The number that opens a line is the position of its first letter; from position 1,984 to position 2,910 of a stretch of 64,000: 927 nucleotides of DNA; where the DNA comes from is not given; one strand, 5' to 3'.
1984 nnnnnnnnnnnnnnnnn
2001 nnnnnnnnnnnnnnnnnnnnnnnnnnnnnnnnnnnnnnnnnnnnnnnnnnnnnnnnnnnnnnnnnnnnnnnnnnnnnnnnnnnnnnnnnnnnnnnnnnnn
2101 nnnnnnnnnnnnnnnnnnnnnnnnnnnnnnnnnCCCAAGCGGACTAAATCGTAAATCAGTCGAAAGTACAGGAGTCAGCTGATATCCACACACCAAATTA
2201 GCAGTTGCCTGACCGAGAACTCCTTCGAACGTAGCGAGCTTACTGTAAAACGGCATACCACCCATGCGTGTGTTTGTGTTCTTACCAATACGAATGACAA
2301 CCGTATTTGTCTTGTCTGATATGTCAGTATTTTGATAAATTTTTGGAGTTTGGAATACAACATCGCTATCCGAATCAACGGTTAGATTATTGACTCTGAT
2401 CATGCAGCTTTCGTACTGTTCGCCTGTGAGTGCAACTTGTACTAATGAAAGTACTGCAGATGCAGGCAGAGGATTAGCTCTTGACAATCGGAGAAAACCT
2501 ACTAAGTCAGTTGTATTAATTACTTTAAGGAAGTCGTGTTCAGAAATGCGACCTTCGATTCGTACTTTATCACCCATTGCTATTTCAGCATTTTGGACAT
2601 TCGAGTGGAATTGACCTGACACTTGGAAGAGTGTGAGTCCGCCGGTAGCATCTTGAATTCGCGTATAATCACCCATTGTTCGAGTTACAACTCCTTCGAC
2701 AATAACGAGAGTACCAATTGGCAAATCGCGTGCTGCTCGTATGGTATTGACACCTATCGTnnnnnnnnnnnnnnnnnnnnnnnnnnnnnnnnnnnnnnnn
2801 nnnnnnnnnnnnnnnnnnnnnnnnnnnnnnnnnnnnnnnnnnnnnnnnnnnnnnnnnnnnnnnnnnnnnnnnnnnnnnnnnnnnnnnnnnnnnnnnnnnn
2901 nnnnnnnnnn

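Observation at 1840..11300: Tandem giant paralogues combining an ice-binding-like (DUF3494) beta-helix with expandable choice-of-anchor-D repeat arrays and a T9SS tail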

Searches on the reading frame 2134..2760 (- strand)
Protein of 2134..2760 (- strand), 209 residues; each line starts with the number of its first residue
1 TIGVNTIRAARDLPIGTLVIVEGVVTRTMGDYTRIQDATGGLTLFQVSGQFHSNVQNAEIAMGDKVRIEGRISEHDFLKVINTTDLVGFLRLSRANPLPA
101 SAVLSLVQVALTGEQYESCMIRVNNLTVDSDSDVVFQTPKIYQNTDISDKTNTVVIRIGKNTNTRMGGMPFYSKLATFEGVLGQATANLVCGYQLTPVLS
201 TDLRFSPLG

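Call 20: find_homologous_proteins(query=window:2134-2760:-, max_evalue=0.001)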
Query seq(209 aa): 300 candidates shared short words with the query, none scored E <= 0.001.

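Call 23: find_related_loci(query=A1, collection=genome_contigs, flank=10000)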
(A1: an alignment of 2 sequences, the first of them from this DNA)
Query A1 (209 aa) in genome_contigs; peptide patterns used: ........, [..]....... (x = any residue, [..] = any of these).
26 stretches matched a pattern; 2 encode a relative of the query (tblastn E <= 1e-3); 1 distinct loci.
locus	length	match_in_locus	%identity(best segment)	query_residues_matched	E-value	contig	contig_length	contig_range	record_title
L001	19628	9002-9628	80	1-209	3e-109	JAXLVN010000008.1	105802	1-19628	MAG: Candidatus Kapaibacterium sp. isolate STL-BAC57 C1.230.fa-8, whole genome shotgun sequence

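Call 36: predict_structure(alignment_id=A1)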
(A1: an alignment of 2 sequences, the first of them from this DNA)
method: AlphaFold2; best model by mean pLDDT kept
length: 209 residues; sequences in the alignment: 2
mean_pLDDT: 35.5   pTM: 0.31
mean pLDDT of the five models: 35.5, 34.9, 34.1, 25.4, 25.0
residues with pLDDT >= 90: 0; 70-90: 0; 50-70: 50; < 50: 159
segments of 3 or more residues with pLDDT < 50: 28-32, 40-42, 46-58, 74-209
pLDDT, mean of each block of 10 residues (from residue 1): 56 63 55 56 43 39 57 44 23 27 33 30 26 25 26 24 24 23 24 23 24
secondary structure, 60 per line:
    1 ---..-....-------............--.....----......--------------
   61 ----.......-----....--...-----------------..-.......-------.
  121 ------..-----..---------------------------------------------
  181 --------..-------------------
elements in order: H7-10 E18-29 E32-36 E41-46 E65-71 E77-80 H106-112

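Call 37: search_protein_representatives(alignment_id=A1)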
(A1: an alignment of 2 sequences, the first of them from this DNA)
Query: 2 sequences, 209 profile positions. Proteins with E-value up to 0.001 (for the whole library): 1036; up to 1e-10: 434; up to 1e-30: 135. The best 150 are listed.
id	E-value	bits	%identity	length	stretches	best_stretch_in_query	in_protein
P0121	3.2e-195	660.6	-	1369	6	5-208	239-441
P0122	9.5e-131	450.0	-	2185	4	10-206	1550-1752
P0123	7.7e-91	319.7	-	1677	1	1-209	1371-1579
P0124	4.3e-87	307.4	-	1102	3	5-198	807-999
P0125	1.1e-83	296.3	-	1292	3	5-204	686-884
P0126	1.7e-77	276.0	-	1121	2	5-204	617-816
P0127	6.1e-76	271.0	-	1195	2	5-206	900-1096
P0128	4.8e-75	268.1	-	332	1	3-207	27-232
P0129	8.1e-73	260.8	-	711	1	2-208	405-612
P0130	4.8e-70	251.7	-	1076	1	2-208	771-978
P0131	9.3e-69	247.5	-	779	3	3-176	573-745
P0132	9.9e-65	234.4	-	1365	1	2-209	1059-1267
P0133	3.7e-64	232.5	-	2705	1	2-208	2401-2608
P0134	1.4e-63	230.7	-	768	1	4-208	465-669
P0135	5.5e-63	228.7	-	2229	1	2-206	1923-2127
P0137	2.1e-62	226.8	-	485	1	2-208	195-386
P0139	5.0e-61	222.3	-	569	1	1-204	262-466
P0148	2.5e-50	187.3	-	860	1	2-206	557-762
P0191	1.3e-39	152.3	-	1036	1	5-205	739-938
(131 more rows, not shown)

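Call 39: search_protein_families(library=pfam, proteins=[P0123, P0124, P0126, P0129, P0130, P0134, P0128, P0139, P0137, P0148], max_evalue=0.0001)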
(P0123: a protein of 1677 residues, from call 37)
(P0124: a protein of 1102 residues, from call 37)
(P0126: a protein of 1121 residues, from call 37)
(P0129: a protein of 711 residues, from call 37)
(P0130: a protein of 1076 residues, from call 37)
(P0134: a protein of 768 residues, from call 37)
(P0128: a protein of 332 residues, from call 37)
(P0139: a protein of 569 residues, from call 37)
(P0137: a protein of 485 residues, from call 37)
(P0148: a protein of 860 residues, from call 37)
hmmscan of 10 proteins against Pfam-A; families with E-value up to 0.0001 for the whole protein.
P0123 (1677 aa): 23 families
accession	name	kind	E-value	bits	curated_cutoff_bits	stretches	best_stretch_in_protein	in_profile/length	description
PF22544.2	HYDIN_VesB_CFA65-like_Ig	-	3.7e-167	544.2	25.5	11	663-760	1-100/100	HYDIN/CFA65/VesB-like, Ig-like domain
PF15780.11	ASH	-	2.4e-115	377.6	27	11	1164-1252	3-92/98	Abnormal spindle-like microcephaly-assoc'd, ASPM-SPD-2-Hydin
PF07610.17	DUF1573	-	4.4e-96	315.7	26.1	10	262-356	2-97/98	Protein of unknown function (DUF1573)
PF22073.2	Cep192_D4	-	7.3e-88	290.7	35.5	8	966-1064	2-111/112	Cep192 domain 4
PF24507.1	Ig_CFAP65_4th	-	2.9e-56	188.2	27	1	1207-1265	19-76/76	CFAP65, fourth Ig-like domain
PF11999.13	Ice_binding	-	8.3e-55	186.1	28.7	1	48-248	1-204/208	Ice-binding-like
PF22067.2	Cep192_D3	-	4.9e-54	181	27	0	477-531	15-70/99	Cep192 domain 3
PF12371.14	TMEM131_like_N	-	6.8e-53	177.3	28.8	0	767-845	2-82/84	Transmembrane protein 131-like N-terminal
PF22076.2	Cep192_D6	-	5.3e-47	158.6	35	0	766-831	4-68/101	Cep192 domain 6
PF00635.32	Motile_Sperm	-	2.4e-44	150.1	25.9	0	767-835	3-71/109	MSP (Major sperm protein) domain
PF14874.12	PapD-like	-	3.3e-27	95.1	27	0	966-1034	2-72/102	Flagellar-associated PapD-like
PF24816.2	Ig_CFAP65__9th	-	8.9e-27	94.6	24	0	1209-1249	117-157/170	Cilia- and flagella-associated protein 65-like, Ig-like domain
PF21310.3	OCRL-like_ASH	-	1.2e-24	87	27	0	1074-1130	5-67/109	Inositol polyphosphate 5-phosphatase OCRL-like, ASH domain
PF22064.2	Cep192_D2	-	7e-21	75.5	27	0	266-313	12-63/154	Cep192 domain 2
PF24291.1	Ig_CFAP65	-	3.2e-20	72.6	27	0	909-967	62-119/121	Cilia- and flagella-associated protein 65-like, Ig-like domain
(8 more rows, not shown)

P0124 (1102 aa): 4 families
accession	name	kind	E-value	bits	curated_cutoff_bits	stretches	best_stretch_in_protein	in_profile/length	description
PF00932.25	LTD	-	6.2e-37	126.8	34.3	2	22-149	2-108/109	Lamin Tail Domain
PF18942.5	DUF5689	-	6.8e-11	42.9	28.6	1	626-793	45-217/217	Family of unknown function (DUF5689)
PF01336.31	tRNA_anti-codon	-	1.2e-06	28.8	27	0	612-675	1-68/75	OB-fold nucleic acid binding domain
PF18962.6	Por_Secre_tail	-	3.5e-06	27.7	27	1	1026-1098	4-73/75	Secretion system C-terminal sorting domain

P0126 (1121 aa): 4 families
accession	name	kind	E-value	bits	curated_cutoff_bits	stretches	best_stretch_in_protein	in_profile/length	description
PF00932.25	LTD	-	6.8e-34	117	34.3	2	20-131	3-107/109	Lamin Tail Domain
PF18942.5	DUF5689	-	2.9e-09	37.6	28.6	0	894-1016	103-217/217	Family of unknown function (DUF5689)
PF18962.6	Por_Secre_tail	-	4.9e-08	33.6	27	1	1038-1107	2-67/75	Secretion system C-terminal sorting domain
PF14292.12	SusE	-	3.8e-05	24.3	25.2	1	498-592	12-105/106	SusE outer membrane protein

P0129 (711 aa): 15 families
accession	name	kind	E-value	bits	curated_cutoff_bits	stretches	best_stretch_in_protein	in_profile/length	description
PF22544.2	HYDIN_VesB_CFA65-like_Ig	-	2.2e-37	127.7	25.5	4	305-396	1-94/100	HYDIN/CFA65/VesB-like, Ig-like domain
PF15780.11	ASH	-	5.4e-30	103.9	27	3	307-390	8-92/98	Abnormal spindle-like microcephaly-assoc'd, ASPM-SPD-2-Hydin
PF22073.2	Cep192_D4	-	2e-25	89.6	35.5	2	308-389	5-95/112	Cep192 domain 4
PF07610.17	DUF1573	-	1.1e-23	83.5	26.1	2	3-91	8-97/98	Protein of unknown function (DUF1573)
PF12371.14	TMEM131_like_N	-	8.3e-18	64.8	28.8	1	307-386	1-82/84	Transmembrane protein 131-like N-terminal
PF00635.32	Motile_Sperm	-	2.1e-12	47.3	25.9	0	14-65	20-71/109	MSP (Major sperm protein) domain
PF24507.1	Ig_CFAP65_4th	-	8.3e-12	45.8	27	0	344-393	18-66/76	CFAP65, fourth Ig-like domain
PF24798.1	Ig-CFAP74_4th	-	7.7e-10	39.3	28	0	309-392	1-85/95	CFAP74 forth Ig-like domain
PF14874.12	PapD-like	-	3.4e-09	37.2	27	0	95-126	2-33/102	Flagellar-associated PapD-like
PF22067.2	Cep192_D3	-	7.2e-09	36.1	27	0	321-379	15-73/99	Cep192 domain 3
PF22064.2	Cep192_D2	-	1.8e-06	28.7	27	0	102-150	12-64/154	Cep192 domain 2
PF18962.6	Por_Secre_tail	-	4.2e-06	27.4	27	1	629-706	2-72/75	Secretion system C-terminal sorting domain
PF21310.3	OCRL-like_ASH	-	2.3e-05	24.9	27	0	310-386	2-82/109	Inositol polyphosphate 5-phosphatase OCRL-like, ASH domain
PF22076.2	Cep192_D6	-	4.1e-05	24.2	35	0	306-379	3-75/101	Cep192 domain 6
PF24771.2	Ig_CFAP74_1st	-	8.1e-05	23.4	29.2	0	307-395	1-93/97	CFAP74 first Ig-like domain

P0130 (1076 aa): 15 families
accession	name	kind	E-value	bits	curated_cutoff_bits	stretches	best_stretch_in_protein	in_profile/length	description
PF22544.2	HYDIN_VesB_CFA65-like_Ig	-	1.3e-56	189.4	25.5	5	671-764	1-96/100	HYDIN/CFA65/VesB-like, Ig-like domain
PF11999.13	Ice_binding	-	2.5e-55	187.8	28.7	1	49-245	1-204/208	Ice-binding-like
PF15780.11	ASH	-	2.9e-41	140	27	4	671-757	6-93/98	Abnormal spindle-like microcephaly-assoc'd, ASPM-SPD-2-Hydin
PF22073.2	Cep192_D4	-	6.9e-36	123.3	35.5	3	671-764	2-108/112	Cep192 domain 4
PF07610.17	DUF1573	-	3.2e-34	117.3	26.1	2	263-351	3-92/98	Protein of unknown function (DUF1573)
PF12371.14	TMEM131_like_N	-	2.3e-20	73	28.8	0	568-644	1-79/84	Transmembrane protein 131-like N-terminal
PF24507.1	Ig_CFAP65_4th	-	4.3e-16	59.5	27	0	283-356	2-75/76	CFAP65, fourth Ig-like domain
PF14874.12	PapD-like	-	2e-15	57.2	27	0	259-327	2-72/102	Flagellar-associated PapD-like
PF22067.2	Cep192_D3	-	6.3e-15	55.5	27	0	281-329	21-70/99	Cep192 domain 3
PF00635.32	Motile_Sperm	-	7.1e-15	55.3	25.9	0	279-333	20-74/109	MSP (Major sperm protein) domain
PF22076.2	Cep192_D6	-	5e-10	39.9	35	0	262-325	5-67/101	Cep192 domain 6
PF22064.2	Cep192_D2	-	3.9e-09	37.4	27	0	574-600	13-39/154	Cep192 domain 2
PF12742.12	Gryzun-like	-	3.2e-07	30.7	21.3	0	510-536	23-49/56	Gryzun, putative Golgi trafficking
PF21310.3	OCRL-like_ASH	-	8.3e-07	29.6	27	0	266-320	4-64/109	Inositol polyphosphate 5-phosphatase OCRL-like, ASH domain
PF25249.1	Ig_CFAP65_7th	-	3.4e-06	27.3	28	0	590-658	24-94/120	CFAP65, seventh Ig-like domain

P0134 (768 aa): 9 families
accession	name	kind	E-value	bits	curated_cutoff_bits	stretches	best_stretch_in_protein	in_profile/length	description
PF11999.13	Ice_binding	-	2.8e-55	187.6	28.7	1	49-249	1-204/208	Ice-binding-like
PF15780.11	ASH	-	1.4e-23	83.4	27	2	262-351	7-97/98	Abnormal spindle-like microcephaly-assoc'd, ASPM-SPD-2-Hydin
PF22544.2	HYDIN_VesB_CFA65-like_Ig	-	1.2e-19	70.8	25.5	2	366-451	1-88/100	HYDIN/CFA65/VesB-like, Ig-like domain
PF22073.2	Cep192_D4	-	1e-16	61.6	35.5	2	264-358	5-110/112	Cep192 domain 4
PF07610.17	DUF1573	-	3.1e-16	59.6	26.1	2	264-359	2-98/98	Protein of unknown function (DUF1573)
PF22067.2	Cep192_D3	-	2e-08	34.7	27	0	285-332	23-71/99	Cep192 domain 3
PF24507.1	Ig_CFAP65_4th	-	3e-08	34.4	27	0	300-335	17-53/76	CFAP65, fourth Ig-like domain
PF12371.14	TMEM131_like_N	-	4.7e-08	33.6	28.8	0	369-447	2-82/84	Transmembrane protein 131-like N-terminal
PF18962.6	Por_Secre_tail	-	1e-06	29.4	27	1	686-766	2-75/75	Secretion system C-terminal sorting domain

P0128 (332 aa): 1 family
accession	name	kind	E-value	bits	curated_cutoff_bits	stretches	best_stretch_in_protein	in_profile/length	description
PF18962.6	Por_Secre_tail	-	5.7e-05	23.8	27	1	250-330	2-75/75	Secretion system C-terminal sorting domain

P0139 (569 aa): 9 families
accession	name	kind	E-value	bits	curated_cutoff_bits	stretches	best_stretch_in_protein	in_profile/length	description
PF22544.2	HYDIN_VesB_CFA65-like_Ig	-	2.2e-28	98.8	25.5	2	164-255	1-95/100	HYDIN/CFA65/VesB-like, Ig-like domain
PF22073.2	Cep192_D4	-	5.4e-19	68.9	35.5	2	164-255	3-107/112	Cep192 domain 4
PF15780.11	ASH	-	1.1e-15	58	27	1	166-249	8-93/98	Abnormal spindle-like microcephaly-assoc'd, ASPM-SPD-2-Hydin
PF07610.17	DUF1573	-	3.2e-14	53.2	26.1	2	169-255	5-92/98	Protein of unknown function (DUF1573)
PF22067.2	Cep192_D3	-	9.6e-09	35.7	27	0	176-241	12-79/99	Cep192 domain 3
PF12371.14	TMEM131_like_N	-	3.3e-07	30.9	28.8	0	171-244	7-82/84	Transmembrane protein 131-like N-terminal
PF00635.32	Motile_Sperm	-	1.8e-06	28.2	25.9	0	76-129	17-70/109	MSP (Major sperm protein) domain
PF18962.6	Por_Secre_tail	-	1.4e-05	25.7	27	1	487-567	2-75/75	Secretion system C-terminal sorting domain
PF13860.13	FlgD_ig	-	2.4e-05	24.7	27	1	494-550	11-69/79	FlgD Ig-like domain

P0137 (485 aa): 9 families
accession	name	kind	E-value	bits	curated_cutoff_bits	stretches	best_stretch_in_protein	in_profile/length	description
PF22544.2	HYDIN_VesB_CFA65-like_Ig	-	2.4e-23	82.7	25.5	2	92-185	1-93/100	HYDIN/CFA65/VesB-like, Ig-like domain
PF15780.11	ASH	-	2.7e-18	66.4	27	1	93-180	7-92/98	Abnormal spindle-like microcephaly-assoc'd, ASPM-SPD-2-Hydin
PF07610.17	DUF1573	-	3.8e-13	49.7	26.1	2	4-84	16-97/98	Protein of unknown function (DUF1573)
PF22073.2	Cep192_D4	-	2.2e-09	37.9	35.5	1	93-191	3-111/112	Cep192 domain 4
PF24507.1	Ig_CFAP65_4th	-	3.3e-08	34.2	27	0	136-189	20-74/76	CFAP65, fourth Ig-like domain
PF12371.14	TMEM131_like_N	-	1.6e-07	31.9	28.8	0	95-176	2-82/84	Transmembrane protein 131-like N-terminal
PF18962.6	Por_Secre_tail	-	3.7e-07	30.8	27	1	403-481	2-73/75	Secretion system C-terminal sorting domain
PF22067.2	Cep192_D3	-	2.5e-05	24.7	27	0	108-167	15-71/99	Cep192 domain 3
PF00635.32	Motile_Sperm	-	4.2e-05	23.8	25.9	0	137-173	42-78/109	MSP (Major sperm protein) domain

P0148 (860 aa): 7 families
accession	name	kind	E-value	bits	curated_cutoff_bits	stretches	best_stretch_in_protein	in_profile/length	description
PF15780.11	ASH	-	1.7e-23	83.1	27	2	459-548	7-97/98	Abnormal spindle-like microcephaly-assoc'd, ASPM-SPD-2-Hydin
PF22544.2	HYDIN_VesB_CFA65-like_Ig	-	1.6e-16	60.8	25.5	2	461-554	4-99/100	HYDIN/CFA65/VesB-like, Ig-like domain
PF24507.1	Ig_CFAP65_4th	-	9.6e-11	42.4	27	0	397-455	19-76/76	CFAP65, fourth Ig-like domain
PF18962.6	Por_Secre_tail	-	8.4e-09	36.1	27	1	781-856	2-73/75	Secretion system C-terminal sorting domain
PF22073.2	Cep192_D4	-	1.4e-08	35.4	35.5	0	461-556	5-111/112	Cep192 domain 4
PF12371.14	TMEM131_like_N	-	5.1e-06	27.1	28.8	0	461-539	2-82/84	Transmembrane protein 131-like N-terminal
PF18942.5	DUF5689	-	2.5e-05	24.7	28.6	0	590-759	47-217/217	Family of unknown function (DUF5689)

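Call 43: search_solved_structures(query=A2, max_evalue=1, show_alignments=1)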
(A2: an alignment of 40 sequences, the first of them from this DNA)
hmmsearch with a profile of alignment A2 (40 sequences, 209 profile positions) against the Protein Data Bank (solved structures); distinct sequences matched with E-value up to 1: 2.
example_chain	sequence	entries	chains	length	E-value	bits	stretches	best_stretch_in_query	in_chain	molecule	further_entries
4gnx_B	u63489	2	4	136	0.27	13.9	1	26-86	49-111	Putative uncharacterized protein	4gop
2kz8_A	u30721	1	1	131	0.76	12.4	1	47-109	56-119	Uncharacterized HTH-type transcriptional regulator ygiT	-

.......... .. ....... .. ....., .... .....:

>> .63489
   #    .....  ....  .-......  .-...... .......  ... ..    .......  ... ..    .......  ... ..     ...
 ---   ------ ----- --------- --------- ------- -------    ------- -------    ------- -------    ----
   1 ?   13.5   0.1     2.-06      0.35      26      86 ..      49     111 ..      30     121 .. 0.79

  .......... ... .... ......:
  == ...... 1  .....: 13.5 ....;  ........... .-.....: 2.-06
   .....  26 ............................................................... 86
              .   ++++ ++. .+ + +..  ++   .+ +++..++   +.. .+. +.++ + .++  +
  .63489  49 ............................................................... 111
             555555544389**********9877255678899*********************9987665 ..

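Call 55: predict_structure(alignment_id=A2)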
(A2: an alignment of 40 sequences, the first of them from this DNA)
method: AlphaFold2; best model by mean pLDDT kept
length: 209 residues; sequences in the alignment: 40
mean_pLDDT: 94.6   pTM: 0.90
mean pLDDT of the five models: 94.6, 94.2, 94.0, 93.7, 93.1
residues with pLDDT >= 90: 188; 70-90: 14; 50-70: 7; < 50: 0
segments of 3 or more residues with pLDDT < 50: none
pLDDT, mean of each block of 10 residues (from residue 1): 94 98 98 98 98 98 99 94 98 98 97 96 96 96 95 94 96 92 76 92 83
secondary structure, 60 per line:
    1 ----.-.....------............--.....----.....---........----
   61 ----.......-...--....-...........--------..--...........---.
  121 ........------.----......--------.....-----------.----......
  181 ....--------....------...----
elements in order: H7-11 E18-29 E32-36 E41-45 H49-56 E65-71 E73-75 E78-81 E86-93 H106-116 E120-128 E140-145 E154-158 E175-184 E193-196 E203-205
